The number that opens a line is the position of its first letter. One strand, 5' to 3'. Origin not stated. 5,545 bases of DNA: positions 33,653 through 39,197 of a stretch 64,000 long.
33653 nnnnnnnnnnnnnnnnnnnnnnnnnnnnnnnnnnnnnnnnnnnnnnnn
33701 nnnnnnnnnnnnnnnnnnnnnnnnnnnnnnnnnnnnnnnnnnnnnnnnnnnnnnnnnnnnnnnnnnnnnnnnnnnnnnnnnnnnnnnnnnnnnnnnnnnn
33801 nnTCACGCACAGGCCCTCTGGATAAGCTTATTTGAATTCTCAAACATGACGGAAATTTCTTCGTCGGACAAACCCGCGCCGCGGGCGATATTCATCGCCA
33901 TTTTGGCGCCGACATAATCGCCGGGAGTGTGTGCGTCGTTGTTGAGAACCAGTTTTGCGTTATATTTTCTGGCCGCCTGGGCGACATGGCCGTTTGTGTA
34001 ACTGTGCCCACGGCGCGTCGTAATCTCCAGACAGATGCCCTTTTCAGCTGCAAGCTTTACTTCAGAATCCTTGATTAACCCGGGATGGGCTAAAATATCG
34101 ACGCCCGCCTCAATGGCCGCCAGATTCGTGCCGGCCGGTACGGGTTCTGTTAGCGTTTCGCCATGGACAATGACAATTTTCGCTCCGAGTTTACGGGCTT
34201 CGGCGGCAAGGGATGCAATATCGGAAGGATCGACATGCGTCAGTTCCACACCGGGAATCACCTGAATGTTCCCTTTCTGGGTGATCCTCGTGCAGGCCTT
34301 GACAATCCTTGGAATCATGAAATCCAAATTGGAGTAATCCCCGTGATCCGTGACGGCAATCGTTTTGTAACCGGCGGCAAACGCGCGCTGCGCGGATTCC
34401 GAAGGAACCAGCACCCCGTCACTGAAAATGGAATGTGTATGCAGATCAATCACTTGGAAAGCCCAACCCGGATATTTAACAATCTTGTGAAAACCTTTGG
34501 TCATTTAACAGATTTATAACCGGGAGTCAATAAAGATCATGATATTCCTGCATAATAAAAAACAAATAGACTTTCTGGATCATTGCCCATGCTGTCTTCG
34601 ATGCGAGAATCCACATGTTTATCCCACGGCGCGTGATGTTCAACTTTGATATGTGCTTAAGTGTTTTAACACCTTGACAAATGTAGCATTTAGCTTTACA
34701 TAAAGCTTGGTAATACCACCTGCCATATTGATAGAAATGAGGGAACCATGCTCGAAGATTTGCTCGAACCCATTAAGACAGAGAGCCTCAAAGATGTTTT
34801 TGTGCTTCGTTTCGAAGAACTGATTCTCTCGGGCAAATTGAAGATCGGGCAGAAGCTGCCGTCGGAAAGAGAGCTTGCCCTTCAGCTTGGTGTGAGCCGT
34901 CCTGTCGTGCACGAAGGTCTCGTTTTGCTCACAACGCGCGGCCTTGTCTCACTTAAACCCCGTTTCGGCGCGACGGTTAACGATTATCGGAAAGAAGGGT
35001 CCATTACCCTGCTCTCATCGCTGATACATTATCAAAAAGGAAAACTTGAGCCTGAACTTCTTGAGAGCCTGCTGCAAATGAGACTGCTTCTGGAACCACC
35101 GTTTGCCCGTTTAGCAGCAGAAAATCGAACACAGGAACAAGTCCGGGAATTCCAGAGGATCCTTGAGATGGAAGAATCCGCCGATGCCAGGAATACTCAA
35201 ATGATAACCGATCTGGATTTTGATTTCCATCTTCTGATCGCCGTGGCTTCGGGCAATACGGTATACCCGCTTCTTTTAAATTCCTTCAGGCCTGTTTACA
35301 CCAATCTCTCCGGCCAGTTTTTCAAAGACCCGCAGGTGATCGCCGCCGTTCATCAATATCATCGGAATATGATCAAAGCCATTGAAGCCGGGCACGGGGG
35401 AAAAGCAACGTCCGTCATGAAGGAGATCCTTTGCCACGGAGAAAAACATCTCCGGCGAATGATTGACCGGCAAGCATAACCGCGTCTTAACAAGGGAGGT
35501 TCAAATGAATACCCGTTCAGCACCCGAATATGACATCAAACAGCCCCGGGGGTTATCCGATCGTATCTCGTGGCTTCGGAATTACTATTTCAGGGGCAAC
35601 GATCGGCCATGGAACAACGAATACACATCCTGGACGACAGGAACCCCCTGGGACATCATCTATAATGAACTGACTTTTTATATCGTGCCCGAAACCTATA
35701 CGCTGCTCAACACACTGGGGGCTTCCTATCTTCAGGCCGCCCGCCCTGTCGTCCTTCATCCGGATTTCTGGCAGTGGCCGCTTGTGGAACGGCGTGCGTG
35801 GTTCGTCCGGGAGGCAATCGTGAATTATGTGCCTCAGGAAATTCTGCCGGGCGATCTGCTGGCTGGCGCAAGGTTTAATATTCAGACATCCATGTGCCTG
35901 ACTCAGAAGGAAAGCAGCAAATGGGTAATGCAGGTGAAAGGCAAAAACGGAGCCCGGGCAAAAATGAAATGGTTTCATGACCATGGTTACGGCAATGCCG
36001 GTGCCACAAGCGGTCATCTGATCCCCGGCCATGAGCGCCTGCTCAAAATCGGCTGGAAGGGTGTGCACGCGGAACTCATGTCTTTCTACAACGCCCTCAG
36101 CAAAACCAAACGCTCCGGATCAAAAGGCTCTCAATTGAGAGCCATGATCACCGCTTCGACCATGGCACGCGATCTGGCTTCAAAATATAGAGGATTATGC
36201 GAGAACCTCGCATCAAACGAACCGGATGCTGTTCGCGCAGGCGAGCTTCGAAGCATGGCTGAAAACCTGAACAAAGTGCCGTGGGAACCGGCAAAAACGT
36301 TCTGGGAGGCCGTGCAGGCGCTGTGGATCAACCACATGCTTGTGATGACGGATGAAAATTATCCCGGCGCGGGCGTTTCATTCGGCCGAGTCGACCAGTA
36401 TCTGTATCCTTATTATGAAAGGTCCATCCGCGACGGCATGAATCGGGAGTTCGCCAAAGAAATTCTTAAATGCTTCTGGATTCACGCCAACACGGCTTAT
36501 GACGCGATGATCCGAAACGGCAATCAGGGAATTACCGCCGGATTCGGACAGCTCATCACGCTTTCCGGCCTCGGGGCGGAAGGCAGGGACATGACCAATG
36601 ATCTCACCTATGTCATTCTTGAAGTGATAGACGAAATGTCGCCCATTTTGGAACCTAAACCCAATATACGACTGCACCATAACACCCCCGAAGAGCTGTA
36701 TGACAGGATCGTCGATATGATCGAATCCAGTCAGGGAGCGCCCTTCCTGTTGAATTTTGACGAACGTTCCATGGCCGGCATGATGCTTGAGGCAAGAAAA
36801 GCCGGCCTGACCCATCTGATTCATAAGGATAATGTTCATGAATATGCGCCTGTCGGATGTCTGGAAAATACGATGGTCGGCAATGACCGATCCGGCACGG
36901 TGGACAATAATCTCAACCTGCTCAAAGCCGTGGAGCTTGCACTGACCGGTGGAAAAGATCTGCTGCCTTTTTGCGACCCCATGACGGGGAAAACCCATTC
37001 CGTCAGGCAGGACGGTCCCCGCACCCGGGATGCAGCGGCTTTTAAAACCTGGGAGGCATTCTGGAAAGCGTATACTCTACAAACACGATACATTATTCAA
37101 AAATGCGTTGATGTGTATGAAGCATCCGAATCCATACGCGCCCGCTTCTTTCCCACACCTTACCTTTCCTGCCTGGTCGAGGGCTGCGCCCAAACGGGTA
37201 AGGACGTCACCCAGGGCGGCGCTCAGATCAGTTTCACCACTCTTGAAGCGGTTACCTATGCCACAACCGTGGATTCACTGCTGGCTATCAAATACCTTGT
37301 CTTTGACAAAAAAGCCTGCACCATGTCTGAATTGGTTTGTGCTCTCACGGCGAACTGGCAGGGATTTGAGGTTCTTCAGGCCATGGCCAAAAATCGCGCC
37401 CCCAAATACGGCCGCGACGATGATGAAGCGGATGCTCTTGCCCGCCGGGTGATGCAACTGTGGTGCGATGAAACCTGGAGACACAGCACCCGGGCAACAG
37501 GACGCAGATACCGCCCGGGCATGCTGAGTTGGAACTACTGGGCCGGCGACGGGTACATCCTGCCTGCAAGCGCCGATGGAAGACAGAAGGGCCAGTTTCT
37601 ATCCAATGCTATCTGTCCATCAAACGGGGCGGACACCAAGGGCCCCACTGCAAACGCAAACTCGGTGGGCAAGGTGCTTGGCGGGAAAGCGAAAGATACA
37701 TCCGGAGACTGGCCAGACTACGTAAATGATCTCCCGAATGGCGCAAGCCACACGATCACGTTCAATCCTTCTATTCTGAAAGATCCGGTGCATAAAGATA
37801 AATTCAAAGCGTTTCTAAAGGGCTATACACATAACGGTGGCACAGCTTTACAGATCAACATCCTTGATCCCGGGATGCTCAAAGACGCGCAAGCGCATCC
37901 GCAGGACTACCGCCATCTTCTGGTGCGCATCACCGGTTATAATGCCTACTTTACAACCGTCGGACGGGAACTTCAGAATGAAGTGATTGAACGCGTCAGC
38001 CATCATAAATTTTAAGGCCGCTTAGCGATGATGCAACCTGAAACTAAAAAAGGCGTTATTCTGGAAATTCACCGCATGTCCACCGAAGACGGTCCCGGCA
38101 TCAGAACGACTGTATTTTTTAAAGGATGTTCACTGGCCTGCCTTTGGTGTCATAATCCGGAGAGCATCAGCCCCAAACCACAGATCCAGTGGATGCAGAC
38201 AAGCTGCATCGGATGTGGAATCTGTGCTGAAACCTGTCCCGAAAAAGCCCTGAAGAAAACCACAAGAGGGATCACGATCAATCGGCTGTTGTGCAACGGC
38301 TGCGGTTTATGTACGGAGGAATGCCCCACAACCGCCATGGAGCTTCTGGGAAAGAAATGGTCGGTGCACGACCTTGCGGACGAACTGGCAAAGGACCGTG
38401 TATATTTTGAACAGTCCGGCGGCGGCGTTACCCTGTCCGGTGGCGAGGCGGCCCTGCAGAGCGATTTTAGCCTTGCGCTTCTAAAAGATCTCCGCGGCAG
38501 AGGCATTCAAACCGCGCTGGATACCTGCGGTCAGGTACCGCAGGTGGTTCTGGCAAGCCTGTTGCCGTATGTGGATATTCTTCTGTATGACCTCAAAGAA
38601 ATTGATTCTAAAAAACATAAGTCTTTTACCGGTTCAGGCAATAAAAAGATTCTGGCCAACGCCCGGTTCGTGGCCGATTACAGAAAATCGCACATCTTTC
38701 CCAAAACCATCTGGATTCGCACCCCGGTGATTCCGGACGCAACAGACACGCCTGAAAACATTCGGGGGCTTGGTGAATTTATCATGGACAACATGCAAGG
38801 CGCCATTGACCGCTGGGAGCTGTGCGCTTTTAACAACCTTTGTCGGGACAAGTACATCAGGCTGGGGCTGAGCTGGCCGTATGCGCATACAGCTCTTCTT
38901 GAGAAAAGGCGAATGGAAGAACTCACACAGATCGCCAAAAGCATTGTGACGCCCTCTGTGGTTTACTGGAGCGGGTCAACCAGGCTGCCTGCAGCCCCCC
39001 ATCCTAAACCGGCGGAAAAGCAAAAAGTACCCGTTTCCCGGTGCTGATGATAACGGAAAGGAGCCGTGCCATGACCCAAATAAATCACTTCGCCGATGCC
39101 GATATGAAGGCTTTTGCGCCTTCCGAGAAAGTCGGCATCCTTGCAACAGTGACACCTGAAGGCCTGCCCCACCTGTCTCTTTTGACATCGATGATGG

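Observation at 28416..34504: Translationally coupled six-gene operon (PHP, GT4, methyltransferase, alpha/alpha-toroid, LbH acyltransferase, B12-rSAM) with no product I can assign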

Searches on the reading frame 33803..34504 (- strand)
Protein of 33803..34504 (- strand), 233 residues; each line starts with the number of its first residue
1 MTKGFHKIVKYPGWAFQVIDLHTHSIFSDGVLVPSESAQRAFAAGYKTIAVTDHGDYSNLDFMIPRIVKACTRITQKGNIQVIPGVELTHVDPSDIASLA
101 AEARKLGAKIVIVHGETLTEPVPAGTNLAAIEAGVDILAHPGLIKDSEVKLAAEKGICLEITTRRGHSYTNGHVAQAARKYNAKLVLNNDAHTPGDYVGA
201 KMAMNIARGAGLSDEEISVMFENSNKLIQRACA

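Call 4: search_protein_families(library=pfam, proteins=[window:33803-34504:-], max_evalue=0.01)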
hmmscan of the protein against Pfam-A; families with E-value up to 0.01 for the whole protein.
window:33803-34504:- (233 aa): 2 families
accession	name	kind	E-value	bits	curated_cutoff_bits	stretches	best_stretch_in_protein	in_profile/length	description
PF02811.25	PHP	-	1.7e-10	41.9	26.4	1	20-114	1-93/164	PHP domain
PF01876.22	RNase_P_p30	-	5.5e-06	26.4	35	1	35-162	16-144/214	RNase P subunit p30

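Call 5: search_protein_families(library=ncbifam, proteins=[window:33803-34504:-], max_evalue=0.01)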
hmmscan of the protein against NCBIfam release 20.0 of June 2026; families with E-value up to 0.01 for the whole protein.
window:33803-34504:- (233 aa): 15 families
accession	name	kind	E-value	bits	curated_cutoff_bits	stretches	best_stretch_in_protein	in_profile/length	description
NF004981.0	PRK06361.1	equivalog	2.4e-87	291.9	117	1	19-231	2-215/217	histidinol phosphate phosphatase domain-containing protein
NF006251.0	PRK08392.1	equivalog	1.8e-11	44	212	1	19-217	2-210/216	hypothetical protein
NF041577.1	nside_bi_sphtase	equivalog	8.2e-11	41.6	400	1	18-88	3-65/276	3',5'-nucleoside bisphosphate phosphatase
NF046111.1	RNaseP3Mthb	equivalog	6.4e-10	39.2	200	1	20-229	4-219/236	ribonuclease P protein component 3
NF047791.1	RNaseRnm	equivalog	1.2e-09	37.9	375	1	18-89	2-67/275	RNase RNM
NF038032.1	CehA_McbA_metalo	domain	2.8e-09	36.9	80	1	19-90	5-69/315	CehA/McbA family metallohydrolase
NF006702.0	PRK09248.1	domain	9e-09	35.2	264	1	18-217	4-220/246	PHP domain-containing protein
NF006375.0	PRK08609.1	equivalog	3.6e-07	29.1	426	1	20-59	338-377/571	DNA polymerase/3'-5' exonuclease PolX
NF005928.0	PRK07945.1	equivalog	1.5e-06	27.8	250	0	20-55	101-136/337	PHP domain-containing protein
TIGR01856.1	hisJ_fam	subfamily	2.5e-05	24.1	90.2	0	19-59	1-41/252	histidinol-phosphatase HisJ family protein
NF005596.0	PRK07328.1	subfamily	9.1e-05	22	202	1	146-212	180-252/269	histidinol-phosphatase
TIGR01405.1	polC_Gram_pos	equivalog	0.00013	19.8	1043.45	1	19-103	105-183/1211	DNA polymerase III subunit alpha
NF001688.0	PRK00448.1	equivalog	0.00021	19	873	1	19-102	339-416/1445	PolC-type DNA polymerase III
NF045780.1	TrlF_fam_ATP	equivalog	0.00034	19.4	350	1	20-93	9-86/944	TrlF family AAA-like ATPase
NF051886.1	XaaProDiPepCaul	equivalog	0.00094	18.3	500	1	95-165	205-268/398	Xaa-Pro dipeptidase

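Call 7: search_solved_structures(query=window:33803-34504:-, max_evalue=0.01)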
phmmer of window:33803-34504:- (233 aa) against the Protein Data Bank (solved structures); distinct sequences matched with E-value up to 0.01: 4.
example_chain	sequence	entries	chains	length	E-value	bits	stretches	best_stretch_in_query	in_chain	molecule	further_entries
2w9m_A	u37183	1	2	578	0.00017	24.6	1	21-215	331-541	POLYMERASE X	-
3e38_A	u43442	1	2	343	0.00029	23.8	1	12-90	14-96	two-domain protein containing predicted PHP-like metal-dependent phosphoesterase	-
7ug9_A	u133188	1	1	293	0.00053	22.9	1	18-91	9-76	5'-3' exoribonuclease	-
2yb1_A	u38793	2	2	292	0.0044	19.9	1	19-56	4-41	AMIDOHYDROLASE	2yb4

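Call 63: find_homologous_proteins(query=window:33803-34504:-, max_evalue=1e-10)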
Query window:33803-34504:- (233 aa): 7889 proteins with E <= 1e-10 among 8000 candidates; the best 120 are listed.
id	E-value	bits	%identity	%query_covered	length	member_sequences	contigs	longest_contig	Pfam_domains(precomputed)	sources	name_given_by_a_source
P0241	1.7e-139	481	94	100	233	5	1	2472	PF01876.23,PF02811.27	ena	-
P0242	1.2e-115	403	82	93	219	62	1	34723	PF01876.23,PF02811.27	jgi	jgi:putative hydrolase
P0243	8.7e-114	397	81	92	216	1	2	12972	PF01876.23,PF02811.27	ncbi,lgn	-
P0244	2.5e-113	395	82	94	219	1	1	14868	PF01876.23,PF02811.27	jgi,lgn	jgi:putative hydrolase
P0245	2.6e-113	395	81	93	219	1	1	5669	PF01876.23,PF02811.27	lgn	-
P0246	3.5e-113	395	81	94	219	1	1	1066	PF01876.23,PF02811.27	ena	-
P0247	8.2e-113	393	80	93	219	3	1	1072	PF01876.23,PF02811.27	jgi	jgi:histidinol phosphatase-like PHP family hydrolase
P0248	1.0e-112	393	79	93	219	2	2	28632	PF01876.23,PF02811.27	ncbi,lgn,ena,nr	ncbi:MAG: PHP domain protein [Syntrophaceae bacterium]|nr:MAG: PHP domain protein [Syntrophaceae bac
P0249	7.1e-112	390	82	91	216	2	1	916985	PF01876.23,PF02811.27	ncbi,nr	ncbi:MAG: PHP domain-containing protein [Deltaproteobacteria bacterium HGW-Deltaproteobacteria-6]|nr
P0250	1.5e-111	389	81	92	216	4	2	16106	PF01876.23,PF02811.27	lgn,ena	-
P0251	2.0e-111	389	79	92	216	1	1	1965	PF01876.23,PF02811.27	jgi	jgi:putative hydrolase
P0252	2.6e-111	389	82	92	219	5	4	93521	PF01876.23,PF02811.27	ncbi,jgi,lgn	jgi:putative hydrolase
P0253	5.9e-111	387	78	93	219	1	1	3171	PF01876.23,PF02811.27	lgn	-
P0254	6.3e-111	387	75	100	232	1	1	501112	PF02811.27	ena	-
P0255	2.6e-110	385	80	94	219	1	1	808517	PF01876.23,PF02811.27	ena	-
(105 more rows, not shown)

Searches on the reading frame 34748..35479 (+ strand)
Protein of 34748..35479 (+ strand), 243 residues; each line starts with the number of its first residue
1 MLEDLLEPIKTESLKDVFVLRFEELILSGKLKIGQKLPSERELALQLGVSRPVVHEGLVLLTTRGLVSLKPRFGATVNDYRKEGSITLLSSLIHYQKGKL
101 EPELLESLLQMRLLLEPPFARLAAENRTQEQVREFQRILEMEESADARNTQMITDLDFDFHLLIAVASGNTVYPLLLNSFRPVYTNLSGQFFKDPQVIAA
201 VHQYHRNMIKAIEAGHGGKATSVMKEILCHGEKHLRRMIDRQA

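Call 73: search_protein_families(library=pfam, proteins=[window:34748-35479:+], max_evalue=0.00001)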
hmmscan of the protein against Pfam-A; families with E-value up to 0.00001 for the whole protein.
window:34748-35479:+ (243 aa): 3 families
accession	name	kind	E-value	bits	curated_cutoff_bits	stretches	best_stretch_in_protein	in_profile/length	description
PF07729.17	FCD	-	1.8e-22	80.5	24.3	1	108-228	2-123/125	FCD domain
PF07840.17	FadR_C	-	1.8e-20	73.9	23.6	1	78-227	1-144/164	FadR C-terminal domain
PF00392.27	GntR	-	6.4e-15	55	27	1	22-77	9-64/64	Bacterial regulatory proteins, gntR family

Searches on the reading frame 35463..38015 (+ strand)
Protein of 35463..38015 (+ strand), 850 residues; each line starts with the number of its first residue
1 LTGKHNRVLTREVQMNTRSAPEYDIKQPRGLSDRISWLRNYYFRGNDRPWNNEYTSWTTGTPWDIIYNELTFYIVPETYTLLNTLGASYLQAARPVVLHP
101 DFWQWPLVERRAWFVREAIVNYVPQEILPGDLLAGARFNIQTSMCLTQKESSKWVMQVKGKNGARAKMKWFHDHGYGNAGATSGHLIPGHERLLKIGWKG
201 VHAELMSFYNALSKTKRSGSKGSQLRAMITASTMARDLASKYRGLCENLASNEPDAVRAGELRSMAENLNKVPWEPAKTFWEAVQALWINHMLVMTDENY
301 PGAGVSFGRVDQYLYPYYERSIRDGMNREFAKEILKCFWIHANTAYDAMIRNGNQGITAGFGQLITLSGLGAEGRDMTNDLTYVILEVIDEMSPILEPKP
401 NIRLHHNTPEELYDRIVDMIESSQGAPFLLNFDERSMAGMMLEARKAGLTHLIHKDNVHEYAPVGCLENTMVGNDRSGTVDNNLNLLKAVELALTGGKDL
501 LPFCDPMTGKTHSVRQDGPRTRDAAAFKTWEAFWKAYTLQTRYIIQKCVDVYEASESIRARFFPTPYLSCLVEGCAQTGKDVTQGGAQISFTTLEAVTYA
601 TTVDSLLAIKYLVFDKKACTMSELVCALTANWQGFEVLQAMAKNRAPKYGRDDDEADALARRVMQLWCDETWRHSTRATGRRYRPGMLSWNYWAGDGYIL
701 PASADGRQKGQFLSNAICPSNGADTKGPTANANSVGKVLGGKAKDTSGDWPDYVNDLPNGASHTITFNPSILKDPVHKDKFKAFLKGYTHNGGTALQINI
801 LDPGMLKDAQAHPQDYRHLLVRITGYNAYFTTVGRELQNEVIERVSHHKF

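Call 73: search_protein_families(library=pfam, proteins=[window:35463-38015:+], max_evalue=0.00001)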
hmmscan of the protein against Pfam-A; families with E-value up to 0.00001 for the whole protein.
window:35463-38015:+ (850 aa): 2 families
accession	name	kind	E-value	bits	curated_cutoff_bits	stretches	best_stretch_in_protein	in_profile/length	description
PF02901.20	PFL-like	-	2.2e-122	410.3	24.3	1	182-691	156-641/647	Pyruvate formate lyase-like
PF01228.26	Gly_radical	-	1.2e-20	74.4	22.2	1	715-831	3-106/106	Glycine radical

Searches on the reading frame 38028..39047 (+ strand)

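Call 73: search_protein_families(library=pfam, proteins=[window:38028-39047:+], max_evalue=0.00001)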
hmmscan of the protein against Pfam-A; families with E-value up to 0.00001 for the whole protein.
window:38028-39047:+ (339 aa): 10 families
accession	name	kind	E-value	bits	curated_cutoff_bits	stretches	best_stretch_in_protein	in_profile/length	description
PF00037.32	Fer4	-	4.2e-13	48.9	21.1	1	54-76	2-24/24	4Fe-4S binding domain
PF12837.12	Fer4_6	-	4.4e-12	45.8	25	1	53-75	2-24/24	4Fe-4S binding domain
PF13353.11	Fer4_12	-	6.8e-12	46.3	22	1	21-208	2-136/137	4Fe-4S single cluster domain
PF04055.27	Radical_SAM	-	8.7e-09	36.2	29.5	1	29-241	2-157/166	Radical SAM superfamily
PF12838.12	Fer4_7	-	1.1e-08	35.8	27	1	59-103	1-52/52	4Fe-4S dicluster domain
PF13484.11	Fer4_16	-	9.8e-08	33.1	30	0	89-107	2-20/66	4Fe-4S double cluster binding domain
PF14697.11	Fer4_21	-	2.2e-07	31.3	35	1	57-104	5-57/59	4Fe-4S dicluster domain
PF13237.11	Fer4_10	-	4.2e-07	30.2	25.5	0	57-100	6-53/53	4Fe-4S dicluster domain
PF13187.11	Fer4_9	-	1.5e-06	28.5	27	1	60-104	2-52/52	4Fe-4S dicluster domain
PF12797.12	Fer4_2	-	3.8e-06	27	24.5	0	82-101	3-22/22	4Fe-4S binding domain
